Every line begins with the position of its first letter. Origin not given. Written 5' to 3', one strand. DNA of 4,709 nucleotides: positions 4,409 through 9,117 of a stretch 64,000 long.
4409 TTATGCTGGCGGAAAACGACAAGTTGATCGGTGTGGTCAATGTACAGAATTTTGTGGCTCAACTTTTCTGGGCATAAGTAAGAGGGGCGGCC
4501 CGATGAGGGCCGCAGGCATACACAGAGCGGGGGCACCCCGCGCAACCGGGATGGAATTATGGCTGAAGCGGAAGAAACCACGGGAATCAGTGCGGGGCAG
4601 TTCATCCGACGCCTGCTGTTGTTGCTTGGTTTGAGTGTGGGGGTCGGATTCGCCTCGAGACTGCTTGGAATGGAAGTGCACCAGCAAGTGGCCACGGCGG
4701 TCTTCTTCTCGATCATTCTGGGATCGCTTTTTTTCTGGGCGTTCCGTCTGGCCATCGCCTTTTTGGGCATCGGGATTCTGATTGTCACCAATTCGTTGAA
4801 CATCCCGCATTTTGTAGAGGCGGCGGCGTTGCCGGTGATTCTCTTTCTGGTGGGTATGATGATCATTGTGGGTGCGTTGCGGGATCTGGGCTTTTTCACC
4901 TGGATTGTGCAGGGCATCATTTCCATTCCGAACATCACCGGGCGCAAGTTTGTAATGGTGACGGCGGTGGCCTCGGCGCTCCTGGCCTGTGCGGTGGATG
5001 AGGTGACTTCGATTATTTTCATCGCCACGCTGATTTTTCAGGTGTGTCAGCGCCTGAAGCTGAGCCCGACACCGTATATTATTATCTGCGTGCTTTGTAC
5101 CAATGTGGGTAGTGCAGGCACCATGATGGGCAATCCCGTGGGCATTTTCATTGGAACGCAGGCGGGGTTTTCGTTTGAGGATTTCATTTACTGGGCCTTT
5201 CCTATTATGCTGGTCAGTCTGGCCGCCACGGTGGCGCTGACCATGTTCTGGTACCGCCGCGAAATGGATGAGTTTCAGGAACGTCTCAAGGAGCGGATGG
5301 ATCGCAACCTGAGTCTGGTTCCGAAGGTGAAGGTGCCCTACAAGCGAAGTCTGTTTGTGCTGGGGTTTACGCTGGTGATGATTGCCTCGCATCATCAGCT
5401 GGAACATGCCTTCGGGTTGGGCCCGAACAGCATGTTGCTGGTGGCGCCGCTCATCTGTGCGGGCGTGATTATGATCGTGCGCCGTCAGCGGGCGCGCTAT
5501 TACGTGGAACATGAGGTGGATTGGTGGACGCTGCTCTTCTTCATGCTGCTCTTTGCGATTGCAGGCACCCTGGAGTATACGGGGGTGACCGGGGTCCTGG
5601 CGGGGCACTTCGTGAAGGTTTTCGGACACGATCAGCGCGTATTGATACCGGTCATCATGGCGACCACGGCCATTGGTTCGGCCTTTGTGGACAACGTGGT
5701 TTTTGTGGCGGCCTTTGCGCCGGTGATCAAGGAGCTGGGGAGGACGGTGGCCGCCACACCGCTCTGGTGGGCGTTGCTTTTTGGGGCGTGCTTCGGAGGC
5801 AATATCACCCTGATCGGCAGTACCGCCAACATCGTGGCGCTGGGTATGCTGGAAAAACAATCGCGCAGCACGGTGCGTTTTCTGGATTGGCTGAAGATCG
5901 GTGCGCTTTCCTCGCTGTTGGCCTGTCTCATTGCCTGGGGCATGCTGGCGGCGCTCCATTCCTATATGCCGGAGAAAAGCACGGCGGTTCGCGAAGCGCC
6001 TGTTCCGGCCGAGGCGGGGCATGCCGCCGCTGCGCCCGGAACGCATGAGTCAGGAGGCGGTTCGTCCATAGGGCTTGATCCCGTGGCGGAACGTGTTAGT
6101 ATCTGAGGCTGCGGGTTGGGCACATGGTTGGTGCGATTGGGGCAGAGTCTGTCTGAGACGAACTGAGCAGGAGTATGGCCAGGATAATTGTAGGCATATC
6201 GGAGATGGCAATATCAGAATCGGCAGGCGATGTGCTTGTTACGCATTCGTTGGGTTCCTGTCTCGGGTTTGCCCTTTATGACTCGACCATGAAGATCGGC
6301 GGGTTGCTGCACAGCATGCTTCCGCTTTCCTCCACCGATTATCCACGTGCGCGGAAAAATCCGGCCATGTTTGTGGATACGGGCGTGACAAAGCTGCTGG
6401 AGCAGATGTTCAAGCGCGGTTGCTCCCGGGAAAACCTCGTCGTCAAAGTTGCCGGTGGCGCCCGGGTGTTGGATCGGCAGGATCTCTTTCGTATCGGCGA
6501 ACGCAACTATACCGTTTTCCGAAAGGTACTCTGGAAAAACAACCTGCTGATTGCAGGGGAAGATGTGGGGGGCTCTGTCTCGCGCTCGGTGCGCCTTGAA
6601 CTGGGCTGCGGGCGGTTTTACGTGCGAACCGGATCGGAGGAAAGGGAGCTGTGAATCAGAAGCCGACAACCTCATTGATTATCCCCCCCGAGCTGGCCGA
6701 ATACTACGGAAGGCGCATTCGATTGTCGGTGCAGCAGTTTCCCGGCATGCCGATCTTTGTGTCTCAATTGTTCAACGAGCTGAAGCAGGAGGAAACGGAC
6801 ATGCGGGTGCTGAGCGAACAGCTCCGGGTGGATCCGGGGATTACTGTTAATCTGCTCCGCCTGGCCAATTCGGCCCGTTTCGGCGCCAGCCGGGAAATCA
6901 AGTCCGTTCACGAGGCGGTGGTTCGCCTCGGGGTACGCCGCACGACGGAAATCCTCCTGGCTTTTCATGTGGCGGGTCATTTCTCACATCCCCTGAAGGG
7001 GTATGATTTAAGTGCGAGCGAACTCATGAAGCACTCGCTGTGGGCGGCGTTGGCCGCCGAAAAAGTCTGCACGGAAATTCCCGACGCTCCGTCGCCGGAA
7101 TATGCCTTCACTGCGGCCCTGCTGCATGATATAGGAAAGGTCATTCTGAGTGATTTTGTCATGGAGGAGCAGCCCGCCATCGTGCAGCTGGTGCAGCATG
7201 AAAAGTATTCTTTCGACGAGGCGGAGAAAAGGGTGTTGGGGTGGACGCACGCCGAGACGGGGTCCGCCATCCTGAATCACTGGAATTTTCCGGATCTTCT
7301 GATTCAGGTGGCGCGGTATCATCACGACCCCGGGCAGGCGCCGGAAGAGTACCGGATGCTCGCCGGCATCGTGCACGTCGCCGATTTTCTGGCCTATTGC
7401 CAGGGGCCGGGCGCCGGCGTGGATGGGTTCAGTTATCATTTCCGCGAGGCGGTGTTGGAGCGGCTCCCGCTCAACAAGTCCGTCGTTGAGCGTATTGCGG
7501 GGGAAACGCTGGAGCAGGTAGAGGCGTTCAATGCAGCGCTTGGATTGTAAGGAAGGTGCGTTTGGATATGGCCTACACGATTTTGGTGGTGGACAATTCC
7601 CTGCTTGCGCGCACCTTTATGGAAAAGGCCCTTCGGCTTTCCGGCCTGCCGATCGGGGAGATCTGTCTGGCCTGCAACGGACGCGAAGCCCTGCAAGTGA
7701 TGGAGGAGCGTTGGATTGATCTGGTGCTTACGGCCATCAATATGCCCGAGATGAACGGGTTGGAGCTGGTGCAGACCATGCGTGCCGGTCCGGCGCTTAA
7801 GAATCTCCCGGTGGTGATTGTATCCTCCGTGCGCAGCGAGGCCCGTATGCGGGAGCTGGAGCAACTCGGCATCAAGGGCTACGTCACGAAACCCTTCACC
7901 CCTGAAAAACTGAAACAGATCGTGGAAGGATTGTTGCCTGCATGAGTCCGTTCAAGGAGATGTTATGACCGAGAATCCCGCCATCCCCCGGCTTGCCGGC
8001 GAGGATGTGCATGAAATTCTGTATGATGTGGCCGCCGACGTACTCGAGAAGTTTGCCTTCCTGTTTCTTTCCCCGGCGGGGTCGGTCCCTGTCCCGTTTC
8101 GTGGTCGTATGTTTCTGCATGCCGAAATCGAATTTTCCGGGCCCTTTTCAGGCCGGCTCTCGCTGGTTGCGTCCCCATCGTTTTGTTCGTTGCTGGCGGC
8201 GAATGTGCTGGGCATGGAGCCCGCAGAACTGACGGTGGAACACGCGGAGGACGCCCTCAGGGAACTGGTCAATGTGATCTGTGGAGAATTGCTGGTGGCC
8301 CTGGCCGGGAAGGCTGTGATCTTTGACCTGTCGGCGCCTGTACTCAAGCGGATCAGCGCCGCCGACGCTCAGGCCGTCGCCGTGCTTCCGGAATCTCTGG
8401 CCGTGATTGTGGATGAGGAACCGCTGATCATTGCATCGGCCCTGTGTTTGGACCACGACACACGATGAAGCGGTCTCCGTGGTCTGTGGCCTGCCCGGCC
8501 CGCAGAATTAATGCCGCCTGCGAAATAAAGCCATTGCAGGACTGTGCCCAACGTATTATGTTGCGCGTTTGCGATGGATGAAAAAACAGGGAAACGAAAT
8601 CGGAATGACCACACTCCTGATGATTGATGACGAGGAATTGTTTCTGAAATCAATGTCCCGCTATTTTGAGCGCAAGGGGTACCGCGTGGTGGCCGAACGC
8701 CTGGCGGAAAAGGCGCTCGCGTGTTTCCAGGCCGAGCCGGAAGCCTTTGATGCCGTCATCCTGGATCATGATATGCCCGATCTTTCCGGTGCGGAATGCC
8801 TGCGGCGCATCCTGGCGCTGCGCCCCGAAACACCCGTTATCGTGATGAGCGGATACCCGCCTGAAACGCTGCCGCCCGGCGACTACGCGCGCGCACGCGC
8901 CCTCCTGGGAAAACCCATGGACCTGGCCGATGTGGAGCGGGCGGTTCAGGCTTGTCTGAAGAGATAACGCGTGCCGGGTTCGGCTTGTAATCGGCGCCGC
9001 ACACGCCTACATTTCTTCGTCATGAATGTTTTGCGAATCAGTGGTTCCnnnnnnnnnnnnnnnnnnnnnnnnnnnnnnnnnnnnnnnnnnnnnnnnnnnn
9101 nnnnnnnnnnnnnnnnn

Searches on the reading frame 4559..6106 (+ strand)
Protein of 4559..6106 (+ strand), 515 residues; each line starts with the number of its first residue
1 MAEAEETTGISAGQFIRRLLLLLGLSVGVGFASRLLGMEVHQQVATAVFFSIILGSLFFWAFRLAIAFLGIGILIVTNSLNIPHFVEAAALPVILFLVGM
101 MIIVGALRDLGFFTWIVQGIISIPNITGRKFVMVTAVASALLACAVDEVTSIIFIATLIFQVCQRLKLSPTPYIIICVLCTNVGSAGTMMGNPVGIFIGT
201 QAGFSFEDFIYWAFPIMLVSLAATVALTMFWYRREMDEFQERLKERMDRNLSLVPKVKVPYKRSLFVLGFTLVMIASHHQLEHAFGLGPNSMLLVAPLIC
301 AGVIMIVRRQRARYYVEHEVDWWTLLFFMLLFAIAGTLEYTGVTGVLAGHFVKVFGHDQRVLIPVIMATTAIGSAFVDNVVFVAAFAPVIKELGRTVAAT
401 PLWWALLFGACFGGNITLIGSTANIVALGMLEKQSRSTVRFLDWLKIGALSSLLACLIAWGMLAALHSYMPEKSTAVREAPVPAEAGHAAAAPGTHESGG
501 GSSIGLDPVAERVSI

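Call 39: search_protein_families(library=pfam, proteins=[window:4559-6106:+], max_evalue=0.001)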
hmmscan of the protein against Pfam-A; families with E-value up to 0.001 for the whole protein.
window:4559-6106:+ (515 aa): 2 families
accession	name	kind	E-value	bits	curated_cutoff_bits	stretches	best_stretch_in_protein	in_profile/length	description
PF03600.22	CitMHS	-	1e-62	212.7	31.9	2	63-409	11-336/336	Citrate transporter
PF00939.25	Na_sulph_symp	-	1.6e-05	24.5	27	1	316-459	316-464/472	Sodium:sulfate symporter transmembrane region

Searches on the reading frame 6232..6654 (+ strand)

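Call 39: search_protein_families(library=pfam, proteins=[window:6232-6654:+], max_evalue=0.001)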
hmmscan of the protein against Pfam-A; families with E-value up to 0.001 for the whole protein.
window:6232-6654:+ (140 aa): 1 family
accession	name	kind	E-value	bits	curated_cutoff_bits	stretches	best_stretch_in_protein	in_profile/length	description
PF03975.18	CheD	-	5.9e-28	97.6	25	1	29-133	1-108/108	CheD chemotactic sensory transduction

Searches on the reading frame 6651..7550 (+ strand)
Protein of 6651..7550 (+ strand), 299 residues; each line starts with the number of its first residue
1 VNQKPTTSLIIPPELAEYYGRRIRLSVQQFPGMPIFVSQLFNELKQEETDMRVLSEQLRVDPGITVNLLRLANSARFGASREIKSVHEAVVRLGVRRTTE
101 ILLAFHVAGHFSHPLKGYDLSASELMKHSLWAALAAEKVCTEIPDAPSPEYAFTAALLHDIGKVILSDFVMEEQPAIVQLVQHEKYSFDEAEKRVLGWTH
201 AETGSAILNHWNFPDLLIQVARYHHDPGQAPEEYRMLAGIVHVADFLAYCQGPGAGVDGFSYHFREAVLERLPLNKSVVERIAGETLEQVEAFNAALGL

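Call 39: search_protein_families(library=pfam, proteins=[window:6651-7550:+], max_evalue=0.001)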
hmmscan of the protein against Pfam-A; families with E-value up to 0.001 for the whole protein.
window:6651-7550:+ (299 aa): 3 families
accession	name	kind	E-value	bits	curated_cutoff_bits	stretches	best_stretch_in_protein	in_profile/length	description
PF08668.18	HDOD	-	3e-51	174.2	22.9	1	31-227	2-196/196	HDOD domain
PF01966.28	HD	-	3.7e-11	43.8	22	1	127-247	3-113/116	HD domain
PF18019.7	Cas3_HD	-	0.00086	19.8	23.1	0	148-227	53-132/207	Cas3, HD domain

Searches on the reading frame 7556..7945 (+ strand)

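Call 39: search_protein_families(library=pfam, proteins=[window:7556-7945:+], max_evalue=0.001)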
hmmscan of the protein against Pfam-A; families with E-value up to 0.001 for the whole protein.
window:7556-7945:+ (129 aa): 1 family
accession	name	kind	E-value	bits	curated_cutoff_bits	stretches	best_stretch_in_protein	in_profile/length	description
PF00072.30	Response_reg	-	2.4e-24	86.1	30.2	1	9-123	1-110/111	Response regulator receiver domain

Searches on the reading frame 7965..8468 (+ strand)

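Call 39: search_protein_families(library=pfam, proteins=[window:7965-8468:+], max_evalue=0.001)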
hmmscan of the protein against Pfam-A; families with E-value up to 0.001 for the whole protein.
window:7965-8468:+ (167 aa): 1 family
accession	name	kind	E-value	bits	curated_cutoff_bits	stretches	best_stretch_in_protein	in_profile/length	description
PF13690.11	CheX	-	1.8e-10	41.1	27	1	55-127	5-72/94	Chemotaxis phosphatase CheX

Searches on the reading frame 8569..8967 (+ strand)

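Call 39: search_protein_families(library=pfam, proteins=[window:8569-8967:+], max_evalue=0.001)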
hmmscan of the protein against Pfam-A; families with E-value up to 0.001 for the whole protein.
window:8569-8967:+ (132 aa): 1 family
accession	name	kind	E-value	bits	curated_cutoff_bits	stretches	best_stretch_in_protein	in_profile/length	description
PF00072.30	Response_reg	-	4.2e-16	59.5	30.2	1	17-126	2-110/111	Response regulator receiver domain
